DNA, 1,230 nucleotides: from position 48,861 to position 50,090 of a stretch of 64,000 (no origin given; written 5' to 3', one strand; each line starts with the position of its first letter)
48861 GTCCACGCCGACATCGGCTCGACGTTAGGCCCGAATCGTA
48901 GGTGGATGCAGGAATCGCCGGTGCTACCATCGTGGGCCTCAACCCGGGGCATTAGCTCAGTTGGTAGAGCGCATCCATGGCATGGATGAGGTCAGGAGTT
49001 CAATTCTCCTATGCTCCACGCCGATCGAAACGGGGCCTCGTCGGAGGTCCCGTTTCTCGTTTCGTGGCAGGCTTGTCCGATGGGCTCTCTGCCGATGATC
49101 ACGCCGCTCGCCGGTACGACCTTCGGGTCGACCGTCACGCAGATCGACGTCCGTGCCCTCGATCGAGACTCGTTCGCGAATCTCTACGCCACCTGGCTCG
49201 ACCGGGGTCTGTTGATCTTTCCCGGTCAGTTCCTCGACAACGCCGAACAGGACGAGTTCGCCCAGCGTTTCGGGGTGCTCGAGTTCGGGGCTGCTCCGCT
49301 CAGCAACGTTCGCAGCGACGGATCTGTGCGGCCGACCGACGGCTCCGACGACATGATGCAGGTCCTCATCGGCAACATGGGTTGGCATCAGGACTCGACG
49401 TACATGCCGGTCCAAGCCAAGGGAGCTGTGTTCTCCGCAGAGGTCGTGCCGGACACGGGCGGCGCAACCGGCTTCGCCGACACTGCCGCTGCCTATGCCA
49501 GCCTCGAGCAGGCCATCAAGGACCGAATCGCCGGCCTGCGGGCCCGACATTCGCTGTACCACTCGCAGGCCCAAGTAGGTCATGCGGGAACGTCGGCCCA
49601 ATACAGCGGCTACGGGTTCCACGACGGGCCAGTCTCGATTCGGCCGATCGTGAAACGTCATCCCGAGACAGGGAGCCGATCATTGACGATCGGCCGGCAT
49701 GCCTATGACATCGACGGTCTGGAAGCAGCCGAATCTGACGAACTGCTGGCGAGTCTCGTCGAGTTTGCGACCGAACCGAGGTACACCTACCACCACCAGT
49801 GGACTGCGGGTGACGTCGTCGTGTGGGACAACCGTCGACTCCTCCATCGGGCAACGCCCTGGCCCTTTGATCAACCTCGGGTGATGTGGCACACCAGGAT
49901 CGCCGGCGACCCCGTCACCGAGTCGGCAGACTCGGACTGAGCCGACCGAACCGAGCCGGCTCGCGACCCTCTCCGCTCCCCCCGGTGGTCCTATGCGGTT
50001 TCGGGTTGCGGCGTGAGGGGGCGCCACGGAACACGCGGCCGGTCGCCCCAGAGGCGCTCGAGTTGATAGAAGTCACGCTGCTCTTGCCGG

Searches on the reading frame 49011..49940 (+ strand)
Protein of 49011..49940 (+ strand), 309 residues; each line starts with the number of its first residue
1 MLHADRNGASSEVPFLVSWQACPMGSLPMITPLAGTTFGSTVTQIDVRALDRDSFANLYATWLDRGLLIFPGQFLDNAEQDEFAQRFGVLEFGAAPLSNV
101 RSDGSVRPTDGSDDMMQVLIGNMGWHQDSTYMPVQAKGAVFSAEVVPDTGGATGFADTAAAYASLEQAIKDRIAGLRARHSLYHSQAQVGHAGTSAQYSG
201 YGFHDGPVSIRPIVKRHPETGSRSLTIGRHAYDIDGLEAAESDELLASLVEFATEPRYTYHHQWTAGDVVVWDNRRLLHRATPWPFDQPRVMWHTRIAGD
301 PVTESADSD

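Call 22: search_protein_families(library=pfam, proteins=[window:49011-49940:+], max_evalue=0.001)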
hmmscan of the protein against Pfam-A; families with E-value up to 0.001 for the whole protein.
window:49011-49940:+ (309 aa): 1 family
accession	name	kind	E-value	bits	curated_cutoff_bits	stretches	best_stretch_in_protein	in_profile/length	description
PF02668.22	TauD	-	3.9e-58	197.9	27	1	31-294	3-265/267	Taurine catabolism dioxygenase TauD, TfdA family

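Call 39: search_protein_families(library=ncbifam, proteins=[window:49011-49940:+], max_evalue=1e-10)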
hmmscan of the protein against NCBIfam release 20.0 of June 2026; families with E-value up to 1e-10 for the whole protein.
window:49011-49940:+ (309 aa): 3 families
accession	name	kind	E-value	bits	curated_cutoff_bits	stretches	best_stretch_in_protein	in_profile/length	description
NF007104.0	PRK09553.1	equivalog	5.5e-40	137.3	313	1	30-300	7-276/282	taurine dioxygenase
NF045815.1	Neo-PentlctneFsynPtlD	equivalog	2.4e-27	96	550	1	30-294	3-283/301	neopentalenolactone/pentalenolactone F synthase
NF049937.1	CMthFAOxDecarbScoE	equivalog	1.1e-19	70.7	400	1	31-285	4-271/295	(3R)-3-[(carboxymethyl)amino]fatty acid oxygenase/decarboxylase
